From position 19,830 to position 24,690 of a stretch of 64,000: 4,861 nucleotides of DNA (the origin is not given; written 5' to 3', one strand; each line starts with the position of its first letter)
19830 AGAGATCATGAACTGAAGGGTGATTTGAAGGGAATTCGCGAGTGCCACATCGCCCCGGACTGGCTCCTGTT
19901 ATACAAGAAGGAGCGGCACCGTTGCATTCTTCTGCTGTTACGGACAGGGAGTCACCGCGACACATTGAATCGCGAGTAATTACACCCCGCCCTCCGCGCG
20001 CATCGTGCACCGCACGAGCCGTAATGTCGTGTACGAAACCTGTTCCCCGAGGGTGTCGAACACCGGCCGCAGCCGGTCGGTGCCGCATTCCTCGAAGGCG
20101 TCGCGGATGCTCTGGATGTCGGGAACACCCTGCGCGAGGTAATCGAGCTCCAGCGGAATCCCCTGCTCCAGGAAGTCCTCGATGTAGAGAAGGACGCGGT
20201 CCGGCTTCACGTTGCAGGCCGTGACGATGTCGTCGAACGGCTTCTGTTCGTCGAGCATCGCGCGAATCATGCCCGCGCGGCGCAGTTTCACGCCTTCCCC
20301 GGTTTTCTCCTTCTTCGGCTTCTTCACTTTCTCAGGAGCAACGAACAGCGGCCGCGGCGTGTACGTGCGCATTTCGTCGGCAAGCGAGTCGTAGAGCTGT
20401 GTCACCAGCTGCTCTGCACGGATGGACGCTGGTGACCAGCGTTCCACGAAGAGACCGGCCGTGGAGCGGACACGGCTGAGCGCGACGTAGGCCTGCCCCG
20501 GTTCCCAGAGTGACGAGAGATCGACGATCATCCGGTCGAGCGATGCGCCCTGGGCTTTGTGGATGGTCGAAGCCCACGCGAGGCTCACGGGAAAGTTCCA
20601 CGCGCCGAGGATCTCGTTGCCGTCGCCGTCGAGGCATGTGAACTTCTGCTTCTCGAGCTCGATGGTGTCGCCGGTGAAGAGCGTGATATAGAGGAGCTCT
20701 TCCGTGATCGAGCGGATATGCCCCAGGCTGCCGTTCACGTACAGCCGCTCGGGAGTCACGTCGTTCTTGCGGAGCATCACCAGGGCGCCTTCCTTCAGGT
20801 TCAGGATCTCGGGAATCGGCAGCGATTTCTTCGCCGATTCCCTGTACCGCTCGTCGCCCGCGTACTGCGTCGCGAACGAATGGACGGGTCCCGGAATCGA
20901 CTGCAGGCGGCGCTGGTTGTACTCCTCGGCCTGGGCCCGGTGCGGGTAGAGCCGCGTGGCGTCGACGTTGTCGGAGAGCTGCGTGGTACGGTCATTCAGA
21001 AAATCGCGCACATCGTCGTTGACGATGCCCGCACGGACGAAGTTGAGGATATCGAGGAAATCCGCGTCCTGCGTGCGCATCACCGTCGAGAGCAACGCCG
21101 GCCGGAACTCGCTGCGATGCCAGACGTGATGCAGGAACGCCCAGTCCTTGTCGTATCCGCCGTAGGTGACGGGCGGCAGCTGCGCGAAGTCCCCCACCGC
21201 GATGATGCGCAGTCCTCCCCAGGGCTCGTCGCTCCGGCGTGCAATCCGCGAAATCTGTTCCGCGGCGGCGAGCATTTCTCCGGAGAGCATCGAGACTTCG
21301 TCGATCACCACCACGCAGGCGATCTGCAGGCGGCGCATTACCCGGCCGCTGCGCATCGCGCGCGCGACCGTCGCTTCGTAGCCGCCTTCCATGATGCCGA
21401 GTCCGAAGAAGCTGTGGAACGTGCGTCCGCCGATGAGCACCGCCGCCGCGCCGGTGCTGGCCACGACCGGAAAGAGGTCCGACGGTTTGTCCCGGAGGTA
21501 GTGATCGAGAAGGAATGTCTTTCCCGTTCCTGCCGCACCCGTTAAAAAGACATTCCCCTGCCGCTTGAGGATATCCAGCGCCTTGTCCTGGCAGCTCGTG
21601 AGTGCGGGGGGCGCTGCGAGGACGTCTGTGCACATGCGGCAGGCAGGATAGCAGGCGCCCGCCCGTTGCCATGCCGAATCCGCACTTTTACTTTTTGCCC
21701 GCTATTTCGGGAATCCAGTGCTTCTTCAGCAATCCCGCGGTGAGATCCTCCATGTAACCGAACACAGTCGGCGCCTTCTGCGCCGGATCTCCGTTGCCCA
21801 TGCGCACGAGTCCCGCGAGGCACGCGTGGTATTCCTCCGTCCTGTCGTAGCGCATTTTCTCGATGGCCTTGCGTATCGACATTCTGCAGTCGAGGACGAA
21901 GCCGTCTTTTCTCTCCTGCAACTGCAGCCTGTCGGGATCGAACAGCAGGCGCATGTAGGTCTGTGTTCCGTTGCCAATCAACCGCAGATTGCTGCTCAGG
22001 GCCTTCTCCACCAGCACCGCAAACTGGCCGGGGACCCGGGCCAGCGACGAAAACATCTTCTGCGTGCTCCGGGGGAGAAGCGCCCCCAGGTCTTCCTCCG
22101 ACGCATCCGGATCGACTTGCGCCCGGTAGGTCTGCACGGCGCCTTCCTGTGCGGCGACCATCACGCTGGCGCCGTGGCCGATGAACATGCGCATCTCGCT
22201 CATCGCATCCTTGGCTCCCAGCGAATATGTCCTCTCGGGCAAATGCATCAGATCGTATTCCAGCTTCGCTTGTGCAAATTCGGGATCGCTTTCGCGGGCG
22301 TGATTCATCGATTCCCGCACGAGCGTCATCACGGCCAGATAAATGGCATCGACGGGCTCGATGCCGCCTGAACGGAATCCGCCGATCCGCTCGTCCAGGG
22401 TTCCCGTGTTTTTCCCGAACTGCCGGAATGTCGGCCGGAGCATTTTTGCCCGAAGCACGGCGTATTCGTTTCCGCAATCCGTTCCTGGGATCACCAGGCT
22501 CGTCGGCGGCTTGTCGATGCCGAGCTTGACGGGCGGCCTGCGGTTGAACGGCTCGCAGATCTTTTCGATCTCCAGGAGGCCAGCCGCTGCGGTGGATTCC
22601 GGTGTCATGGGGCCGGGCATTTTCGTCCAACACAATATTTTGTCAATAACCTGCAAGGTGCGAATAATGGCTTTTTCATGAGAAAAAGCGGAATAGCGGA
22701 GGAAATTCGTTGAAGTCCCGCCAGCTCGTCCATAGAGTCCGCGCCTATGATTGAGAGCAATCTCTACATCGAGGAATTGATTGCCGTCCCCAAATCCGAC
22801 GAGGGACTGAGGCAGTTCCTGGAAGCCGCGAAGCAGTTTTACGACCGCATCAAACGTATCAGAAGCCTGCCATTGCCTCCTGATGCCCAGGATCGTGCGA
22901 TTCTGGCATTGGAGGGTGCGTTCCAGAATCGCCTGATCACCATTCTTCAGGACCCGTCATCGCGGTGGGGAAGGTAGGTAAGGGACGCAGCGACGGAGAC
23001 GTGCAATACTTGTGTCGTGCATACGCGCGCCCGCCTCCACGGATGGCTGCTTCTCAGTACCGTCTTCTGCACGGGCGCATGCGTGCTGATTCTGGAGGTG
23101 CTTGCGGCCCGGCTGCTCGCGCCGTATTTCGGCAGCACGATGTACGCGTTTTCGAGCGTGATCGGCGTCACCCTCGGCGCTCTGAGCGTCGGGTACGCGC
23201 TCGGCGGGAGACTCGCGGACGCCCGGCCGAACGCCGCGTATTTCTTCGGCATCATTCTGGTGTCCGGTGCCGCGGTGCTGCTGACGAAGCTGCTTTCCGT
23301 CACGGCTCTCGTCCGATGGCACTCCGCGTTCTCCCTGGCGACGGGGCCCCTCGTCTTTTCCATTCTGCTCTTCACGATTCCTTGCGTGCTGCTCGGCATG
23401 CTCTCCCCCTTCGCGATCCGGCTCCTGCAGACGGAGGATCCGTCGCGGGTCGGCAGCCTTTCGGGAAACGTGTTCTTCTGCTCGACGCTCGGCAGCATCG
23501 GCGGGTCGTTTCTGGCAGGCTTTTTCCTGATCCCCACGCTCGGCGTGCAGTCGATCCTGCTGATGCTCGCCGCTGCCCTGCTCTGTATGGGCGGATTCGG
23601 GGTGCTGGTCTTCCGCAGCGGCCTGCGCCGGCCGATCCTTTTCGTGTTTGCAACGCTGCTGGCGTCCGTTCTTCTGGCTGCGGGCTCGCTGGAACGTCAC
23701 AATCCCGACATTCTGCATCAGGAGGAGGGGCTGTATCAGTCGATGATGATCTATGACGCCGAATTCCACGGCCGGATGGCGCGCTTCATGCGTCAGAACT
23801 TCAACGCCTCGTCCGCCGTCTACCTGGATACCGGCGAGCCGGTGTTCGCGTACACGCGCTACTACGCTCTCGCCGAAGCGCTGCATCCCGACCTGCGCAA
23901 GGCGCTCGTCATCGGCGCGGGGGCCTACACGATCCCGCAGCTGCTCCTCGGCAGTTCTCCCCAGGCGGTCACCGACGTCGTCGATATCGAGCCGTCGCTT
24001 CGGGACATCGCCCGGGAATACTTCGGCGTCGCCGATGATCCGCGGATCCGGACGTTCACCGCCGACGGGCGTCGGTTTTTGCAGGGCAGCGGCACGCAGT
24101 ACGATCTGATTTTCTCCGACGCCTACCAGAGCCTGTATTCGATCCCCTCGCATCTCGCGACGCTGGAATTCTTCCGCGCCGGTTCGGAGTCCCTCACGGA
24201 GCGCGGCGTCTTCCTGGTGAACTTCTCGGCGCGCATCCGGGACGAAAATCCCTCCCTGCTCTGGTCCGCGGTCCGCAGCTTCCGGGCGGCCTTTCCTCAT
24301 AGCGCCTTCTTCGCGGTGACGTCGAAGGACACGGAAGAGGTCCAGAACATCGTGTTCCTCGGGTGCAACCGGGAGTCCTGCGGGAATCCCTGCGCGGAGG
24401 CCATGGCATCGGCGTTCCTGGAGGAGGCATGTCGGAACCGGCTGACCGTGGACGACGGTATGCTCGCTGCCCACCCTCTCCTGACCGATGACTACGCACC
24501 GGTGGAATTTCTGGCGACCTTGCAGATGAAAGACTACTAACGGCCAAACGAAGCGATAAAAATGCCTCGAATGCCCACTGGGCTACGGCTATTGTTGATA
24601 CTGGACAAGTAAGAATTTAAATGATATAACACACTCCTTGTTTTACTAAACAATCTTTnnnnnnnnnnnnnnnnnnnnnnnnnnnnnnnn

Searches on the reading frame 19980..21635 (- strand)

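Call 6: search_protein_families(library=ncbifam, proteins=[window:19980-21635:-], max_evalue=0.1)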
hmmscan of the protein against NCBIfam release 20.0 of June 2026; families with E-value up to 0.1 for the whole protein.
window:19980-21635:- (551 aa): 8 families
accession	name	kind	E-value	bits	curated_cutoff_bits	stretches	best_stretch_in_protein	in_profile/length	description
TIGR02768.1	TraA_Ti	equivalog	1.6e-13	49.9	590.45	1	280-400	615-718/751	Ti-type conjugative transfer relaxase TraA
TIGR01448.2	helicase_RecD2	equivalog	5.6e-11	41.3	500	2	12-159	317-453/713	SF1B family DNA helicase RecD2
TIGR01447.1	recD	equivalog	1.3e-08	33.9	310.15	2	108-159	265-307/597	exodeoxyribonuclease V subunit alpha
NF010464.0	PRK13889.1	subfamily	4e-08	31.6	1015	1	300-400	619-704/992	conjugal transfer relaxase TraA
NF010402.0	PRK13826.1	subfamily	0.00018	19.5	1317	1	353-399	693-739/1102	Dtr system oriT relaxase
NF038214.1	IS21_help_AAA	equivalog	0.0025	17.5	200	1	20-42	84-106/232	IS21-like element helper ATPase IstB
NF005304.0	PRK06835.1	equivalog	0.066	12.3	215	0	14-43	171-200/330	ATP-binding protein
NF040713.1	ZapE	equivalog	0.08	12.2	140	0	26-49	53-75/344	cell division protein ZapE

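Call 7: search_protein_families(library=pfam, proteins=[window:19980-21635:-], max_evalue=0.01)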
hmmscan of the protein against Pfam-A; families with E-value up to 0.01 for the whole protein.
window:19980-21635:- (551 aa): 12 families
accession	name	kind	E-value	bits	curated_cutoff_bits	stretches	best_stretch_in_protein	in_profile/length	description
PF05970.20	PIF1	-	7.8e-27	94.8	25.9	1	24-190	20-191/223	PIF1-like helicase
PF13604.12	AAA_30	-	8.5e-11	42.4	27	1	14-206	4-174/191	AAA domain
PF14493.12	HTH_40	-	2e-10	41.3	27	1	460-542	8-89/89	Helix-turn-helix domain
PF13245.12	AAA_19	-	3.8e-09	37.3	25.1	1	16-156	1-132/134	AAA domain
PF13401.12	AAA_22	-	2e-07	31.8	27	1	25-134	4-111/130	AAA domain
PF07728.20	AAA_5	-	6.9e-05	23.3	22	1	28-124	1-85/139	AAA domain (dynein-related subfamily)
PF02689.20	Herpes_Helicase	-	0.00012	20.7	27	1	347-398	724-777/808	Helicase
PF20720.3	nSTAND3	-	0.00049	20.3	27.2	1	14-47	5-38/155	Novel STAND NTPase 3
PF13191.12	AAA_16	-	0.00077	20.4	32.6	1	25-49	23-47/167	AAA ATPase domain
PF01052.25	FliMN_C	-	0.0044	17.4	23.8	0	268-303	15-50/73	Type III flagellar switch regulator (C-ring) FliN C-term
PF01443.25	Viral_helicase1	-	0.0056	16.9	21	0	31-56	3-22/228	Viral superfamily 1 RNA helicase core domain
PF02562.22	PhoH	-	0.0072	16.3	27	0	12-42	5-35/205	PhoH-like protein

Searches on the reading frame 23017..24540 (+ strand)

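Call 3: search_protein_families(library=pfam, proteins=[window:23017-24540:+], max_evalue=0.01)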
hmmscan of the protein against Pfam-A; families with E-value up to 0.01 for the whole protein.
window:23017-24540:+ (507 aa): 1 family
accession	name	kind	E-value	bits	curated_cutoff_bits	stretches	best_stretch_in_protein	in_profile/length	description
PF01564.23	Spermine_synth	-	1.1e-05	25.5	22.9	1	286-401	12-130/186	Spermine/spermidine synthase domain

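Call 6: search_protein_families(library=ncbifam, proteins=[window:23017-24540:+], max_evalue=0.1)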
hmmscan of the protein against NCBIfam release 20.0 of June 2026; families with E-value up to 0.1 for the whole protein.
window:23017-24540:+ (507 aa): 6 families
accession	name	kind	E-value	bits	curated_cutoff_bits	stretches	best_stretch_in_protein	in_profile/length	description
NF037959.1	MFS_SpdSyn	subfamily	1.9e-68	231.4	40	1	21-499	2-480/480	fused MFS/spermidine synthase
NF002956.0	PRK03612.1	equivalog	5.9e-23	81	472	1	7-404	17-418/522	polyamine aminopropyltransferase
NF003380.0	PRK04457.1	equivalog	6.7e-16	58.1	304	1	276-406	53-183/265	polyamine aminopropyltransferase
NF002010.0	PRK00811.1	equivalog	3.1e-13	49.6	260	1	230-433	23-221/287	polyamine aminopropyltransferase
TIGR00417.1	speE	equivalog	6.6e-10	38.7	249.55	1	231-403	18-186/271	spermidine synthase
NF002435.0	PRK01581.1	equivalog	0.001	18.3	537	1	339-424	204-287/374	polyamine aminopropyltransferase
